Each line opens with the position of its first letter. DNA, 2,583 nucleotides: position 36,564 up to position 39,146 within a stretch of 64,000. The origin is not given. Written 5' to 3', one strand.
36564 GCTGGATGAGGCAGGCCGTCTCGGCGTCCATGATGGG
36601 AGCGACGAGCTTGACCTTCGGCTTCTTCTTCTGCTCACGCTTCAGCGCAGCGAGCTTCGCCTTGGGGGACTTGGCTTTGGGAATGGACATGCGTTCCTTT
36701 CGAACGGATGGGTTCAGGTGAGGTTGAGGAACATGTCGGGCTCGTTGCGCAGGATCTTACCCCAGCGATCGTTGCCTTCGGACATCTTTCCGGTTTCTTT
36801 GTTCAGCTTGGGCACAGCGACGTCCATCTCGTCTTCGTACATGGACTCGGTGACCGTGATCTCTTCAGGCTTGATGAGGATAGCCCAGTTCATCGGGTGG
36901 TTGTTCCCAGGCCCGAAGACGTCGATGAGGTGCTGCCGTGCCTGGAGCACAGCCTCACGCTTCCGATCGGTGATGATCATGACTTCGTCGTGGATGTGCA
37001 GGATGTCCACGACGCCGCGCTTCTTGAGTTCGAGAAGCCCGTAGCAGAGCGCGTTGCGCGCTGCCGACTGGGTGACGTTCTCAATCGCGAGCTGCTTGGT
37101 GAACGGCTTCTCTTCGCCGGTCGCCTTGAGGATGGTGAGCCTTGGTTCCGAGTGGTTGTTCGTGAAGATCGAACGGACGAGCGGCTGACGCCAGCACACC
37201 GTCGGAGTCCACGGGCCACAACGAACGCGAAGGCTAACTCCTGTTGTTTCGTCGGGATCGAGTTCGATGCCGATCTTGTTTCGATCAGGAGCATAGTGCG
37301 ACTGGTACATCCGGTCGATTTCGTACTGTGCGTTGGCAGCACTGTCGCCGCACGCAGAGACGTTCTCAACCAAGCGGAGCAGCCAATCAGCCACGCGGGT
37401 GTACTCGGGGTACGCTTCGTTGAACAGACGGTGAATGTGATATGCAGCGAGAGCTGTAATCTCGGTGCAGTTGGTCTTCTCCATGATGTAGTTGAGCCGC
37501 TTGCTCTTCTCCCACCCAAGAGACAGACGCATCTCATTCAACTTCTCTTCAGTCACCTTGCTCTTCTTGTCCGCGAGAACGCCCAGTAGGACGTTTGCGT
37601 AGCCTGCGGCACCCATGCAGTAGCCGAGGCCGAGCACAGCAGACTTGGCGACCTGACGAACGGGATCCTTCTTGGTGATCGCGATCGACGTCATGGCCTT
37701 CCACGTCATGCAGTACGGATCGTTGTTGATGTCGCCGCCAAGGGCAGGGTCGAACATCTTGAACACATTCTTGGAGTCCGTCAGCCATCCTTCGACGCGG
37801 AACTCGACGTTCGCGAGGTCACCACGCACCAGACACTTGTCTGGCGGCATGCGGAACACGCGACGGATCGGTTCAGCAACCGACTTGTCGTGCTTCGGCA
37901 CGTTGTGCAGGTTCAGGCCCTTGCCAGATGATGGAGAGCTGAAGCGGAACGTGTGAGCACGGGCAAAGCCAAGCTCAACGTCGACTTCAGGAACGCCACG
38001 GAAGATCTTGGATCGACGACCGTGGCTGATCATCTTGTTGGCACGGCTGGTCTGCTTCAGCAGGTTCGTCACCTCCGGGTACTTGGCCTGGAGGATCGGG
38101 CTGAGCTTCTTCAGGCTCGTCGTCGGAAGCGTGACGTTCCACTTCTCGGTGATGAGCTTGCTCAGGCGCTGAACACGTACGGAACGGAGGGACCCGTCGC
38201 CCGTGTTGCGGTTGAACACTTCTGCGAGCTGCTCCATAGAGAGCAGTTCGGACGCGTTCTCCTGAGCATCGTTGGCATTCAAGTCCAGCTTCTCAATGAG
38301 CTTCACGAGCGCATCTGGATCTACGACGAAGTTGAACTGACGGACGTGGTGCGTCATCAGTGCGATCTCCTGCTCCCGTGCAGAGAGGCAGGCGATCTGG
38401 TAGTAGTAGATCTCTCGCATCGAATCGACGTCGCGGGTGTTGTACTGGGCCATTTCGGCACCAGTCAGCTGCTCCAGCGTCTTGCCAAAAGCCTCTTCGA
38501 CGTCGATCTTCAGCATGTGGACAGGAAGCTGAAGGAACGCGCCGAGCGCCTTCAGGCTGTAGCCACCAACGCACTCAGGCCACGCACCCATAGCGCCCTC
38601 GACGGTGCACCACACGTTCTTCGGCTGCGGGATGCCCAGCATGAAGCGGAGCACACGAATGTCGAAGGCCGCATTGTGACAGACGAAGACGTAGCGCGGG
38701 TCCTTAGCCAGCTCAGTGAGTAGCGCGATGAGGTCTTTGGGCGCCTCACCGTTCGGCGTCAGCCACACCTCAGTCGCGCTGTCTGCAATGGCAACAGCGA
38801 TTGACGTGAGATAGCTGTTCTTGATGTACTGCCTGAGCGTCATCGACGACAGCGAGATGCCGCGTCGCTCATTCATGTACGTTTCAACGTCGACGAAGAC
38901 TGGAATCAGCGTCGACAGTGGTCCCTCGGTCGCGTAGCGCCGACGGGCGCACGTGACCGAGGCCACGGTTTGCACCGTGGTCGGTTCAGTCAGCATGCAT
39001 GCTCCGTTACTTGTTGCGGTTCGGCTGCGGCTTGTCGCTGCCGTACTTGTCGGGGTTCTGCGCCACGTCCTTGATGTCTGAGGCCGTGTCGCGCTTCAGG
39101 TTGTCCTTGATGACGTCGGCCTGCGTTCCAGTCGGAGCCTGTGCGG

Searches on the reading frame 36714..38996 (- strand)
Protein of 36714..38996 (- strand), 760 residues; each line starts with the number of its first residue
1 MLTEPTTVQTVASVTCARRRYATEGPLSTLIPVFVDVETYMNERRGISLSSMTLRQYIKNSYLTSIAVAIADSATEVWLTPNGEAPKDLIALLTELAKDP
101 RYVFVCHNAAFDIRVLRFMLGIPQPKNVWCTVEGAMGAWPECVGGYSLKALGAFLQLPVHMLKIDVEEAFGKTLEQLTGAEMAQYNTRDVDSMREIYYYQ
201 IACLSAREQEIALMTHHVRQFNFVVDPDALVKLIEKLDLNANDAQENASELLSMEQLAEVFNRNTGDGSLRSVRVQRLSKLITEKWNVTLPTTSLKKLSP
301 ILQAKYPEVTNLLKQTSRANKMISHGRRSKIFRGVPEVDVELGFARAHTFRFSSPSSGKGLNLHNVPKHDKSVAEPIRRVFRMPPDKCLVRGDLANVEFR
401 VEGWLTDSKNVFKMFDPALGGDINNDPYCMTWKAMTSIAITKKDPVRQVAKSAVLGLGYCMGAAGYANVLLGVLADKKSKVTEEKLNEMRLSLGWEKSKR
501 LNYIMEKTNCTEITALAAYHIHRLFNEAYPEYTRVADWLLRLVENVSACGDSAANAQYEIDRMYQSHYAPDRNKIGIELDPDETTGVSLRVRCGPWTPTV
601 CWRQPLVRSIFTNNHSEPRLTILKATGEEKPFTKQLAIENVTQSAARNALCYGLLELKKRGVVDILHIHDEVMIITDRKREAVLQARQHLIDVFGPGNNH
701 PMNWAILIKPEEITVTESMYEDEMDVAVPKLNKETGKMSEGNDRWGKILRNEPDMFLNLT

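Call 11: search_protein_families(library=phrogs, proteins=[window:36714-38996:-])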
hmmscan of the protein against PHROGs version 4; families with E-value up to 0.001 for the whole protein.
window:36714-38996:- (760 aa): 4 families
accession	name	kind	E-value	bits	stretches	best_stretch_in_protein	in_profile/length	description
phrog_17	-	DNA, RNA and nucleotide metabolism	3.6e-53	181.9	1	31-690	671-1208/1445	DNA polymerase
phrog_10285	-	DNA, RNA and nucleotide metabolism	1.1e-10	42.2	1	622-682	223-288/321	DNA polymerase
phrog_403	-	DNA, RNA and nucleotide metabolism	2.9e-07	30.7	1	34-205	69-251/321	DNA polymerase exonuclease subunit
phrog_7766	-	DNA, RNA and nucleotide metabolism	4.7e-06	27.2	1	637-685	107-155/186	DNA polymerase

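Call 12: search_protein_families(library=pfam, proteins=[window:36714-38996:-])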
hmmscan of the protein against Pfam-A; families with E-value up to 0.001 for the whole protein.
window:36714-38996:- (760 aa): 2 families
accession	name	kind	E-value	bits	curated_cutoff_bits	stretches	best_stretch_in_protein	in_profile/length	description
PF00476.26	DNA_pol_A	-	3.7e-08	33.1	34.3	1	240-470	21-230/381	DNA polymerase family A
PF01612.26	DNA_pol_A_exo1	-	1.8e-05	25.1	23.6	1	61-197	37-165/173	3'-5' exonuclease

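Call 14: search_dna_similar(query=window:36714-38996:-, collection=phages, mode=protein, max_rows=15)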
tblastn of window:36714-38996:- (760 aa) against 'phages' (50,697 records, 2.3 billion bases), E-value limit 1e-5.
Records with a match: 20; places in all: 20; records where one place covers at least 80% of the query: 0.
Best place of each record, by identity: <60% 20.
By first word of the organism name: Liberibacter 14; Escherichia 3; Bacteroides 1; Stenotrophomonas 1; Bacteriophage 1.
By host as written in the record: Candidatus Liberibacter asiaticus UF506 4; Candidatus Liberibacter asiaticus 3; Escherichia coli 3; Candidatus Liberibacter asiaticus Psy62 1; Candidatus Liberibacter asiaticus Myan16 1; Candidatus Liberibacter asiaticus GZQL4 1; Candidatus Liberibacter asiaticus str. JXGC 1; Candidatus Liberibacter asiaticus str. HHCA 1; and 5 more.
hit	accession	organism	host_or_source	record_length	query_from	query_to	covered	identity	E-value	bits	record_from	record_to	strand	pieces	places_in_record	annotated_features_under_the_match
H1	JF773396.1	Liberibacter phage FP2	Candidatus Liberibacter asiaticus Psy62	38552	29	463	57%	25.7%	3e-7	61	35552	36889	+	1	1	putative DNA polymerase from bacteriophage origin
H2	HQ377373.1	Liberibacter phage SC2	Candidatus Liberibacter asiaticus UF506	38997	29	463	57%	25.7%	3e-7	61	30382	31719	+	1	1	DNA polymerase A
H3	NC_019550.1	Liberibacter phage SC2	Candidatus Liberibacter asiaticus UF506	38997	29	463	57%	25.7%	3e-7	61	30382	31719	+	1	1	DNA polymerase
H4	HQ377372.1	Liberibacter phage SC1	Candidatus Liberibacter asiaticus UF506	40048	29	463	57%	25.7%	3e-7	61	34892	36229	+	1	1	DNA polymerase A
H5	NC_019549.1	Liberibacter phage SC1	Candidatus Liberibacter asiaticus UF506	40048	29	463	57%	25.7%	3e-7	61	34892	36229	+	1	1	DNA polymerase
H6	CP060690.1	Liberibacter phage P-Myan16-2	Candidatus Liberibacter asiaticus Myan16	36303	29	463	57%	25.7%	9e-8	62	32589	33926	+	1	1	record has no annotation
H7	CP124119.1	Liberibacter phage GZQL4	Candidatus Liberibacter asiaticus GZQL4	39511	29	463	57%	25.5%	2e-7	61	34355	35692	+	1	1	record has no annotation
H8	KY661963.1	Liberibacter phage P-JXGC-3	Candidatus Liberibacter asiaticus str. ...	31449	29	463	57%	25.5%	3e-7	61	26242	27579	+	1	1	DNA polymerase I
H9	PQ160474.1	Liberibacter phage P-9PA-3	Candidatus Liberibacter asiaticus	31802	29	463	57%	25.5%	3e-7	61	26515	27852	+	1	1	DNA polymerase I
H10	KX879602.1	Liberibacter phage HHCA1-2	Candidatus Liberibacter asiaticus str. ...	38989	29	463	57%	25.5%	3e-7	61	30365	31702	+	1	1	DNA polymerase A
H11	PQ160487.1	Liberibacter phage P-9PA-1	Candidatus Liberibacter asiaticus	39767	29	463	57%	25.5%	3e-7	61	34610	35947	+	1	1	DNA polymerase I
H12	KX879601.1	Liberibacter phage SGCA5-1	Candidatus Liberibacter asiaticus str. ...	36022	29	463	57%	25.5%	3e-7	60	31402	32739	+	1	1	DNA polymerase A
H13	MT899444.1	Liberibacter phage P-PA19-1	Candidatus Liberibacter asiaticus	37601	33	463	57%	25.5%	2e-6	57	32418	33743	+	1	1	DNA polymerase I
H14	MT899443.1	Liberibacter phage P-PA19-2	Candidatus Liberibacter asisticus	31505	33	463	57%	25.5%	3e-6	57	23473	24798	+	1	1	DNA polymerase I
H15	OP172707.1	Bacteroides phage BS162P3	Bacteroides salyersiae BSC162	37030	33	462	57%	23.5%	2e-10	71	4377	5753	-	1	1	hypothetical protein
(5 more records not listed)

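Call 15: find_related_loci(query=window:36714-38996:-, collection=viral_contigs, flank=10000)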
Query window:36714-38996:- (760 aa) in viral_contigs; peptide patterns used: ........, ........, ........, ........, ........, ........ (x = any residue, [..] = any of these).
4 stretches matched a pattern, but none encodes a relative of the query by tblastn (E <= 1e-3).

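Call 42: find_homologous_proteins(query=window:36714-38996:-)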
Query window:36714-38996:- (760 aa): 94 proteins with E <= 0.001 among 8000 candidates.
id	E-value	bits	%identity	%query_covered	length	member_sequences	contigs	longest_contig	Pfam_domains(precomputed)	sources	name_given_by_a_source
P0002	0.0e+0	1746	100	100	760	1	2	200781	PF01612.27,PF00476.27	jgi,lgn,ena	-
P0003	0.0e+0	1465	85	98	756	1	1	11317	PF01612.27,PF00476.27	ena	-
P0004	0.0e+0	1193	71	98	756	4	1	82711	PF01612.27,PF00476.27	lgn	-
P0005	4.0e-273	926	57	98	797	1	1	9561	PF00476.27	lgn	-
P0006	3.1e-266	903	55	97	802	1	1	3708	PF00476.27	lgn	-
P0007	1.3e-265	901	54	97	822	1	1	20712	PF00476.27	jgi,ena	-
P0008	1.2e-261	888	54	97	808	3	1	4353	PF00476.27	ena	-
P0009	1.3e-259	881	54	100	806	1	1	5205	PF01612.27,PF00476.27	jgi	jgi:3'-5' exonuclease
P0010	5.5e-256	869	53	98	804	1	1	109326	PF01612.27,PF00476.27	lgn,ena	-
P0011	4.3e-253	860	54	97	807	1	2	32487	PF00476.27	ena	-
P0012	7.8e-252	856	52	99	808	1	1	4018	PF00476.27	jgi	jgi:hypothetical protein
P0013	2.6e-251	854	53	97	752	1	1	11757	PF00476.27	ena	-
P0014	6.8e-249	846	56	58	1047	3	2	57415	-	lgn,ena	-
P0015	9.6e-249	846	54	53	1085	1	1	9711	-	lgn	-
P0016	1.1e-248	845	56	58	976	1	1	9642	-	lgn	-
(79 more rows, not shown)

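Call 43: find_encoding_contigs(protein=P0004, flank=10000, max_places=2)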
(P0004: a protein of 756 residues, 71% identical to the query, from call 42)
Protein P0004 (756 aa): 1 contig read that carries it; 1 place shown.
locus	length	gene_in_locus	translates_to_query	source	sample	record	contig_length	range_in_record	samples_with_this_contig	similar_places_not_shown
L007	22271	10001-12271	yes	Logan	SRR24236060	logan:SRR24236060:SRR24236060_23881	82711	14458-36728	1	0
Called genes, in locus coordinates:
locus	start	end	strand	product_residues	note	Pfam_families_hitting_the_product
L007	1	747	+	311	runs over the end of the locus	-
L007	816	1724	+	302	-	PF00303:Thymidylat_synt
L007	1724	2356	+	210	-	-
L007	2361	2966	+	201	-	PF00149:Metallophos (weak), PF12850:Metallophos_2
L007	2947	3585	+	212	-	-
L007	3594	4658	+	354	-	PF06067:DUF932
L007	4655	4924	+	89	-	-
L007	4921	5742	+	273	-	PF04446:Thg1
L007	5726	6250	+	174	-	-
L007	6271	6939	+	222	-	PF00929:RNase_T (faint)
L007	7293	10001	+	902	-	-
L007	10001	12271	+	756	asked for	PF01612:DNA_pol_A_exo1, PF00476:DNA_pol_A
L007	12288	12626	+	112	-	-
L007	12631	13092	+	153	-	-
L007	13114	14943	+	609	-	PF00176:SNF2-rel_dom (faint), PF00271:Helicase_C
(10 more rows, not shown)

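Call 44: find_encoding_contigs(protein=P0003, flank=10000, max_places=2)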
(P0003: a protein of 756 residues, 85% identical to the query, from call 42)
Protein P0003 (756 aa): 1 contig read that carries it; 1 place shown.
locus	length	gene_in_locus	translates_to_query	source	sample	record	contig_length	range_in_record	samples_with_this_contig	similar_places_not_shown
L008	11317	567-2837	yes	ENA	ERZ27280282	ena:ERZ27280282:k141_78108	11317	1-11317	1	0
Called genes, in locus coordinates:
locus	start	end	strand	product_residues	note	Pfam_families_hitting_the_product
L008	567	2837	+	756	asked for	PF01612:DNA_pol_A_exo1 (weak), PF00476:DNA_pol_A (weak)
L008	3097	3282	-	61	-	-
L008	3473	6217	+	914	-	-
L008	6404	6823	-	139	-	PF01381:HTH_3 (faint)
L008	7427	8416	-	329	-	-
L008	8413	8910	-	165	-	-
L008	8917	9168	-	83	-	-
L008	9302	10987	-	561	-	PF00717:Peptidase_S24, PF00817:IMS, PF11799:IMS_C, PF13438:DUF4113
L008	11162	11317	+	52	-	?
